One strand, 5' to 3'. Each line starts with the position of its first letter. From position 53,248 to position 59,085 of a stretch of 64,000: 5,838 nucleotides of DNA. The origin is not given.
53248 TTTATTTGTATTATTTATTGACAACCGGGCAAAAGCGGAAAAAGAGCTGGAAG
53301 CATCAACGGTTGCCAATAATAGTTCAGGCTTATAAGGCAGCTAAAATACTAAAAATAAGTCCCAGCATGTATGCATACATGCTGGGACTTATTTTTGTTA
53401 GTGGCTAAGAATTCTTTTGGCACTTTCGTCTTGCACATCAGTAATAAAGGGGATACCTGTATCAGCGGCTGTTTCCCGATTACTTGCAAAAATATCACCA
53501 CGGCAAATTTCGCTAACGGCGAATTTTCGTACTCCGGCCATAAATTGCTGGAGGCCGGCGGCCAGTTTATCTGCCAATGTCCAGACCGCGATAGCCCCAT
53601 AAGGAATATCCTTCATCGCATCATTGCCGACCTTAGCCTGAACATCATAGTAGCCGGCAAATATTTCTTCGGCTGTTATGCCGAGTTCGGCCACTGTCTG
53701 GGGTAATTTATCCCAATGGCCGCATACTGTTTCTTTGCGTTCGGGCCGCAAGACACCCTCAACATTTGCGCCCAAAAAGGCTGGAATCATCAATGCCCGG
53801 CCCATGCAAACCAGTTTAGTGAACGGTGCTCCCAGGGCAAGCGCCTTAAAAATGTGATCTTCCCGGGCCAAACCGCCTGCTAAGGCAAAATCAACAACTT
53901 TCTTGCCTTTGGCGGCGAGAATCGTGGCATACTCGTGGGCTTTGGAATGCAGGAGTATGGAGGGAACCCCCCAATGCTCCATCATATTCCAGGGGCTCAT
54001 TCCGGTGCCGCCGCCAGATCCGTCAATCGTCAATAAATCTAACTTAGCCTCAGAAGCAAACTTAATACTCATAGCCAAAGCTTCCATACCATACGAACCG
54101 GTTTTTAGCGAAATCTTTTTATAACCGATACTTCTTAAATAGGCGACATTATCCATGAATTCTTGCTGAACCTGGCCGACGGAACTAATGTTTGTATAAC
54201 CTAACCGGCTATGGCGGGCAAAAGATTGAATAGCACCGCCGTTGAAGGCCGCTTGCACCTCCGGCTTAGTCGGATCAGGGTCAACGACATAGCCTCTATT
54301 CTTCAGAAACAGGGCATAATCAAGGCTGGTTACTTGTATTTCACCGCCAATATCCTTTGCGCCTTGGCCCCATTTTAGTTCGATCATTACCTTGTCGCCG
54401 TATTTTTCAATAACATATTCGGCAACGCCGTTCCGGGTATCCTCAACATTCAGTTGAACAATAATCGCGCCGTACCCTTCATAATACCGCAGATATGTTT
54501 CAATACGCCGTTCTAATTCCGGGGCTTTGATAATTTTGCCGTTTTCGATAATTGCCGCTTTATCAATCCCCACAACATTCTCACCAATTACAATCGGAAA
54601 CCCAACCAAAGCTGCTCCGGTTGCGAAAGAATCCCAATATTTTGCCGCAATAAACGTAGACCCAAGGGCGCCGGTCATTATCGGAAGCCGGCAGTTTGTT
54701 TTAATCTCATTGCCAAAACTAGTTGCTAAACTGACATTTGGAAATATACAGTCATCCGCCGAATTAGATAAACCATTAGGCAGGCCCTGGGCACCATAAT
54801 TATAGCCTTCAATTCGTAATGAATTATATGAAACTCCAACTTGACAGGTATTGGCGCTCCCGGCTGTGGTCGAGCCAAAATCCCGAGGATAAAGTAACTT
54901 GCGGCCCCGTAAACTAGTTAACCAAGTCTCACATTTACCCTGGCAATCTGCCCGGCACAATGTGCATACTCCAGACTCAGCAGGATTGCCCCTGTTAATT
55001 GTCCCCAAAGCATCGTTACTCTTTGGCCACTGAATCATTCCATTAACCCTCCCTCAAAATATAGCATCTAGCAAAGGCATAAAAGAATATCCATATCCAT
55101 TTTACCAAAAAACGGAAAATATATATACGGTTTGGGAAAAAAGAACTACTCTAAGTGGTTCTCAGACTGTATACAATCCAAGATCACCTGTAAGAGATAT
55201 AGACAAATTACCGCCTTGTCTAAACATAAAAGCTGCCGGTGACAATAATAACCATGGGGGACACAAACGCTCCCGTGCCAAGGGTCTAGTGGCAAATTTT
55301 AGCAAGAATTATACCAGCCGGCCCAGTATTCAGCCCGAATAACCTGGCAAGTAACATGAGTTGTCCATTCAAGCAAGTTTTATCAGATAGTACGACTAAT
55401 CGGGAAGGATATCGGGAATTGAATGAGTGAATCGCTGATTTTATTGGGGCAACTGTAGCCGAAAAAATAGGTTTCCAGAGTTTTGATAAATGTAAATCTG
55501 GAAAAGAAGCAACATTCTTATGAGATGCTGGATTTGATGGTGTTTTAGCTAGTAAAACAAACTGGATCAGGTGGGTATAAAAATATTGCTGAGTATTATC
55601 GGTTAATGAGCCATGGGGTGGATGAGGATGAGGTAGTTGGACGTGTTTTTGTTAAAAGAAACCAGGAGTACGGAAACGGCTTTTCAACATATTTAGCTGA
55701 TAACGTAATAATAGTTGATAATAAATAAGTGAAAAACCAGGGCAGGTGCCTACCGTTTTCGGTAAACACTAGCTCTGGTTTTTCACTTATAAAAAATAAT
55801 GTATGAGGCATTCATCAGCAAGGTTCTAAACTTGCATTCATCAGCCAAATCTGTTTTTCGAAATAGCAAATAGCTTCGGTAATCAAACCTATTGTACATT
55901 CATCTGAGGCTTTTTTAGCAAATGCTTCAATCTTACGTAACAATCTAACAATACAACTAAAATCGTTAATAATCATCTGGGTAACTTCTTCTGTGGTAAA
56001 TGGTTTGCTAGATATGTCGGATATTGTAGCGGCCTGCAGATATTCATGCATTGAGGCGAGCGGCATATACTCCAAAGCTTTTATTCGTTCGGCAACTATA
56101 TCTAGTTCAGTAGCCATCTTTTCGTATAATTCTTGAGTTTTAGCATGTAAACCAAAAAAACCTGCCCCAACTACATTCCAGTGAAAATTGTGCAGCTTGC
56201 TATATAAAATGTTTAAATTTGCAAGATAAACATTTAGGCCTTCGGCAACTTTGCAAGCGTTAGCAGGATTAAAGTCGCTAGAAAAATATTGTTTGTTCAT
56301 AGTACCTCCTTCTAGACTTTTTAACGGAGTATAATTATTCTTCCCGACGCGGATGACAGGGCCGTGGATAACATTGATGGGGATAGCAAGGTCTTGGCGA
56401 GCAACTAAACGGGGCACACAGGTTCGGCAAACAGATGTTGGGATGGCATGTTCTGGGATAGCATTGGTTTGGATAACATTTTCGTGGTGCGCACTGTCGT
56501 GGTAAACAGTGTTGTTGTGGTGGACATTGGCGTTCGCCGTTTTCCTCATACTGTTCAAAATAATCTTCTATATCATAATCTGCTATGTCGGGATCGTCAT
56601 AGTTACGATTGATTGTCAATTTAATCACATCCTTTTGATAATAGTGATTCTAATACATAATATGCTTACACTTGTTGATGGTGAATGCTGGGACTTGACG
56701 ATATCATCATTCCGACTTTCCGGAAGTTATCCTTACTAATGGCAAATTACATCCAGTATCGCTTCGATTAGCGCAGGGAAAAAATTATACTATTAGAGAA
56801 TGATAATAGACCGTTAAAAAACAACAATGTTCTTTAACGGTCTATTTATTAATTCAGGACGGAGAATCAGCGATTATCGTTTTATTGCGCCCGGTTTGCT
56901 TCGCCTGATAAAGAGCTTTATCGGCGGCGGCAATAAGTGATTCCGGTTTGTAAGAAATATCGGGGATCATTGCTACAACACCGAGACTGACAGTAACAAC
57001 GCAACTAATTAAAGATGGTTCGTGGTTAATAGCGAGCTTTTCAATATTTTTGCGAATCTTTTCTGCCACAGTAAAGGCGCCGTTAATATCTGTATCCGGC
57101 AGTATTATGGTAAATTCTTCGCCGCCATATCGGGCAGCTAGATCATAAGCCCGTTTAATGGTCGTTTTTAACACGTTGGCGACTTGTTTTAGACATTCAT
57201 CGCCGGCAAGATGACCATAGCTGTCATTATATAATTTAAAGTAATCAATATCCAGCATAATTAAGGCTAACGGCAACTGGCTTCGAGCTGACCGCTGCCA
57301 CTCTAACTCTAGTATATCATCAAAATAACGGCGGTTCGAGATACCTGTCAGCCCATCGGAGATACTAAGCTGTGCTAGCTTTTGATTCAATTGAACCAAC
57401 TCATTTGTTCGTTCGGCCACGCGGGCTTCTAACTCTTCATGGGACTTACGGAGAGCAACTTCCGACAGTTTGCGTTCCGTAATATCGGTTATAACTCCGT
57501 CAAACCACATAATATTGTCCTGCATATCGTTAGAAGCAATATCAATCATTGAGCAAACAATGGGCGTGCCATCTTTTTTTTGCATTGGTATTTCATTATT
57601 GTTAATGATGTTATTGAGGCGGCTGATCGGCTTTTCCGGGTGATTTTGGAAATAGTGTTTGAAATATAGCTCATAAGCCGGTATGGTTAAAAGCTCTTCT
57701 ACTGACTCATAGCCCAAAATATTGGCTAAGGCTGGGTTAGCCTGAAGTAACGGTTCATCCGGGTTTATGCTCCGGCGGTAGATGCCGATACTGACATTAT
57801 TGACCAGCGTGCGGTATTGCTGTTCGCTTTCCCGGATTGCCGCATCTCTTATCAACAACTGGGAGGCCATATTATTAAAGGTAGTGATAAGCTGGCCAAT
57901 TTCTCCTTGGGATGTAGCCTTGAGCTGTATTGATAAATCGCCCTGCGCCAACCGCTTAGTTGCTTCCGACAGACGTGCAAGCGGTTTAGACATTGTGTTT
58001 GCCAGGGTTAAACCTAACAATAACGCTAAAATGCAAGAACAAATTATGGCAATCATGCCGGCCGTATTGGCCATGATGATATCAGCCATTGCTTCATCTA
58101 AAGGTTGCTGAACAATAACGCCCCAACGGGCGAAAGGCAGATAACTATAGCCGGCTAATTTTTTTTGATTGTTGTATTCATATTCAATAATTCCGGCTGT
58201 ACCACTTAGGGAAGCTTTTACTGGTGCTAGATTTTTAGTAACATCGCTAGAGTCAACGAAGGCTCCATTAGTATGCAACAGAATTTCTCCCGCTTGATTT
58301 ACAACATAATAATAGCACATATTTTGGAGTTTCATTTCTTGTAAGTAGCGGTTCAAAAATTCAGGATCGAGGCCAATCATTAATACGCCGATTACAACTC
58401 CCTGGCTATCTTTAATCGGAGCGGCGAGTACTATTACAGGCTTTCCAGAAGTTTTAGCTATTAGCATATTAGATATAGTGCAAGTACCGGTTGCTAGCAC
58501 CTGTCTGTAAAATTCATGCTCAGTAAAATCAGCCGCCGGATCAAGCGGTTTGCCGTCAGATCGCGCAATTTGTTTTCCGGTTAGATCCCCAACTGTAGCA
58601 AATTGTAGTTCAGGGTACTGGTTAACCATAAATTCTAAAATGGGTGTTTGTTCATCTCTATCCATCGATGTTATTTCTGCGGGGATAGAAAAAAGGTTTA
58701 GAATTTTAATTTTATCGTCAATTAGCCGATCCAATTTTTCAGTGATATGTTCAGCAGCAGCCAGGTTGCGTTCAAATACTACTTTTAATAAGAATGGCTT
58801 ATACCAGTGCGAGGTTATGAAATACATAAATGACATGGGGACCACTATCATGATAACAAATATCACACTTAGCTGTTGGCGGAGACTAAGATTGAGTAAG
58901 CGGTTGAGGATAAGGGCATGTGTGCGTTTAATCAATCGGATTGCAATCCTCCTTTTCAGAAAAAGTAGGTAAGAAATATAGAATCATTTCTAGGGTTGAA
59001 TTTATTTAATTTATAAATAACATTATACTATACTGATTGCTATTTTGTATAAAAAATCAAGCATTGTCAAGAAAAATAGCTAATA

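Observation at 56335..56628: Small protein made of an acidic head and twelve C-x-P-x-x repeats, upstream of dps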

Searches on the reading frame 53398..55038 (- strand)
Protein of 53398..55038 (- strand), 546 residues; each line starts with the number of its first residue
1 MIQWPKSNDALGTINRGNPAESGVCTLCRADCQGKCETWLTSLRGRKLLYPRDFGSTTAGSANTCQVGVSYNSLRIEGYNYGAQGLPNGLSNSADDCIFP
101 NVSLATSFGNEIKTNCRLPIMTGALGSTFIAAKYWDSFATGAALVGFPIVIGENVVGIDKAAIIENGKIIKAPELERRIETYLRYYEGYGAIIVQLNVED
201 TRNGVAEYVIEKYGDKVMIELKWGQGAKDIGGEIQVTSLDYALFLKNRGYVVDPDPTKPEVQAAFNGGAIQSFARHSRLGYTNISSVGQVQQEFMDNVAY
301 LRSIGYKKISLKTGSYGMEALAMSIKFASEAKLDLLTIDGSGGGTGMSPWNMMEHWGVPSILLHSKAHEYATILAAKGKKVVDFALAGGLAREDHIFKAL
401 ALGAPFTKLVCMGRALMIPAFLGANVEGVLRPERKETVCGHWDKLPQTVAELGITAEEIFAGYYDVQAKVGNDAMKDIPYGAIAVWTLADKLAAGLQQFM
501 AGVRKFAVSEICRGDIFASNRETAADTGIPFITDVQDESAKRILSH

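Call 4: search_protein_families(library=pfam, proteins=[window:53398-55038:-], max_evalue=1)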
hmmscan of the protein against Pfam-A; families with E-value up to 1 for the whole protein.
window:53398-55038:- (546 aa): 2 families
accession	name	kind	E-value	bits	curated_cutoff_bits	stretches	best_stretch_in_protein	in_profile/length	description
PF01645.23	Glu_synthase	-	1.4e-17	64.3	20.4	2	291-418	188-309/369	Conserved region in glutamate synthase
PF01070.24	FMN_dh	-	0.0065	16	24.9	1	376-421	269-310/350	FMN-dependent dehydrogenase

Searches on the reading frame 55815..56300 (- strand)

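Call 4: search_protein_families(library=pfam, proteins=[window:55815-56300:-], max_evalue=1)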
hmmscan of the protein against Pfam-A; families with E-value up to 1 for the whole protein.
window:55815-56300:- (161 aa): 1 family
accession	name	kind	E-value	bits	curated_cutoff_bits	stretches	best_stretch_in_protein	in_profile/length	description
PF00210.30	Ferritin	-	1.7e-20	73.8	24.5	1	20-159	2-137/142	Ferritin-like domain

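Call 5: search_protein_families(library=ncbifam, proteins=[window:55815-56300:-], max_evalue=1)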
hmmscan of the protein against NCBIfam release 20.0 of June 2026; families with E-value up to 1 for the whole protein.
window:55815-56300:- (161 aa): 4 families
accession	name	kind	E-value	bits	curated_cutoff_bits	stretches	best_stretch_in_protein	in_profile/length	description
NF041388.1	DNAstvprot_Halo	equivalog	1.8e-17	63.7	170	1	14-155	20-161/171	DNA starvation/stationary phase protection protein DpsA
NF006975.0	PRK09448.1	equivalog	2e-13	50.7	114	1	12-159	23-167/168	DNA starvation/stationary phase protection protein Dps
NF052461.1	DNAProtecDpsACyan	equivalog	5.2e-13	49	300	1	16-141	26-151/176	DNA starvation/stress protection protein DpsA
TIGR02394.1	rpoS_proteo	equivalog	0.024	14.2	378.7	1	33-93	220-279/285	RNA polymerase sigma factor RpoS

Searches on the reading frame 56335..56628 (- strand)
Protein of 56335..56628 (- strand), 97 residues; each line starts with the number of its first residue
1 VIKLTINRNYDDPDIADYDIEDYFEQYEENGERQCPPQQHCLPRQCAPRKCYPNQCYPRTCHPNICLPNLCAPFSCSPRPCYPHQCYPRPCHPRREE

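Call 4: search_protein_families(library=pfam, proteins=[window:56335-56628:-], max_evalue=1)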
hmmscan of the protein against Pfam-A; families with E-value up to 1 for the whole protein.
window:56335-56628:- (97 aa): 0 families

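Call 5: search_protein_families(library=ncbifam, proteins=[window:56335-56628:-], max_evalue=1)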
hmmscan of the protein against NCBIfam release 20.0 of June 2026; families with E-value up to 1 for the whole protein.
window:56335-56628:- (97 aa): 2 families
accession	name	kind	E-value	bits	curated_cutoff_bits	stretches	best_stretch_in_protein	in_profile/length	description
NF033457.1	elgicin_lanti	subfamily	0.0025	17.8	40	1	39-62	27-50/64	elgicin/penisin family lantibiotic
NF038108.1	RiPP_NF038108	subfamily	0.054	13.4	30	1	27-78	6-56/65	Cys-every-fifth RiPP peptide CefA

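Call 7: find_homologous_proteins(query=window:56335-56628:-, max_evalue=10)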
Query window:56335-56628:-: no candidate shares three 5-residue words with the query. No homologue found.

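Call 18: search_protein_representatives(protein=window:56335-56628:-)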
Query: 97 residues. Proteins with E-value up to 0.001 (for the whole library): 60; up to 1e-10: 4; up to 1e-30: 0. The best 60 are listed.
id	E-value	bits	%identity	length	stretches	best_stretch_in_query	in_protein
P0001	1.1e-15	73.7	42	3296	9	56-82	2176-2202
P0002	8.9e-14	67.5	29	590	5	42-89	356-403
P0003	2.4e-13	66.1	39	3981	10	39-79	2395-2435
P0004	1.1e-11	60.8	38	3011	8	45-94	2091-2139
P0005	2.4e-10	56.5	41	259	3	43-93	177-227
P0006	1.5e-09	53.9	36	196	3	41-94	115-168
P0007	2.8e-09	53.0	43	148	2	41-90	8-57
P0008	3.3e-09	52.8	39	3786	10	64-92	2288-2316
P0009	3.9e-09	52.6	37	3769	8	50-79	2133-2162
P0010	8.1e-09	51.5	30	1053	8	40-91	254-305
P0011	2.0e-08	50.2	44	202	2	41-88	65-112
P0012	2.6e-08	49.9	32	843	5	50-81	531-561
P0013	7.0e-08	48.5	43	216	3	59-91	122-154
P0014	1.3e-07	47.7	44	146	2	45-92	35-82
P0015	2.0e-07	47.0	39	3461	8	56-78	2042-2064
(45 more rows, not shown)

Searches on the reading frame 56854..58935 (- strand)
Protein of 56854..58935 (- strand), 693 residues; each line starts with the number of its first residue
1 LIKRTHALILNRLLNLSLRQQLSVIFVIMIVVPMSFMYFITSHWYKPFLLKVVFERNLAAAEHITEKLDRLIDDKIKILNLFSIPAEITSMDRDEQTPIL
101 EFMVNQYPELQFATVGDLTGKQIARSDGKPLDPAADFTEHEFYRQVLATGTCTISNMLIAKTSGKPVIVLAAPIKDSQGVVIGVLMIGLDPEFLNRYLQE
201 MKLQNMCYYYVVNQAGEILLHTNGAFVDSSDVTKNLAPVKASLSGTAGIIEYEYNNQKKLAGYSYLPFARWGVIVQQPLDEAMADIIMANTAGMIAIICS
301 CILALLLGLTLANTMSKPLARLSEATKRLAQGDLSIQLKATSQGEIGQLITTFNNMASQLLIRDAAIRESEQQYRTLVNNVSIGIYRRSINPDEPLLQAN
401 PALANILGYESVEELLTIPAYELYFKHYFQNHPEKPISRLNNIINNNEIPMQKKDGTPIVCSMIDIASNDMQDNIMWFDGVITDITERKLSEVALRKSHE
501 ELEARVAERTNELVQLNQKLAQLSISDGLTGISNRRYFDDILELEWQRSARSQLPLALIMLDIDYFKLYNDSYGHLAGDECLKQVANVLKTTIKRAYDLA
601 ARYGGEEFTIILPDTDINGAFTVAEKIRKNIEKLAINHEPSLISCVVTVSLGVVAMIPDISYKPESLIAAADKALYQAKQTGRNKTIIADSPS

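Call 4: search_protein_families(library=pfam, proteins=[window:56854-58935:-], max_evalue=1)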
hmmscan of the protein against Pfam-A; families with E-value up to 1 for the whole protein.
window:56854-58935:- (693 aa): 14 families
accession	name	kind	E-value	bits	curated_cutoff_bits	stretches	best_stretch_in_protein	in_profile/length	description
PF00990.26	GGDEF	-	1e-52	178.6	23.8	1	525-685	2-161/161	Diguanylate cyclase, GGDEF domain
PF02743.24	dCache_1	-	2.3e-23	83.4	45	1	58-275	12-239/240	Cache domain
PF00672.30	HAMP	-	5e-14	52.8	25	1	311-360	2-51/53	HAMP domain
PF17201.10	Cache_3-Cache_2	-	7.5e-13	48.9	27.7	1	163-285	156-292/299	Cache 3/Cache 2 fusion domain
PF13426.13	PAS_9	-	7.9e-11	42.6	27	2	390-487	7-103/103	PAS domain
PF13188.13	PAS_8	-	9.6e-06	25.8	21.8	1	373-416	2-43/65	PAS domain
PF17203.10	sCache_3_2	-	0.00015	22.3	28.4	1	96-200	39-137/140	Single cache domain 3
PF17202.10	sCache_3_3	-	0.018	15.8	28.8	1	160-199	66-105/107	Single cache domain 3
PF05228.19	CHASE4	-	0.018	15.6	26.2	1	142-202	81-133/140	CHASE4 domain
PF23846.1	Cache_WalK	-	0.019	15.9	27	1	144-187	48-90/92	WalK sensor protein kinase Chache domain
PF18947.5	HAMP_2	-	0.026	14.9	24.3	1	315-357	20-62/67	HAMP domain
PF22673.2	MCP-like_PDC_1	-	0.034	15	27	1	133-190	50-107/113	Methyl-accepting chemotaxis protein-like, first PDC sensor domain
PF08448.16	PAS_4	-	0.046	14.4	23.1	1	108-190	25-104/110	PAS fold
PF04328.18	Sel_put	-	0.53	10.9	25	1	413-437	14-38/61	Selenoprotein, putative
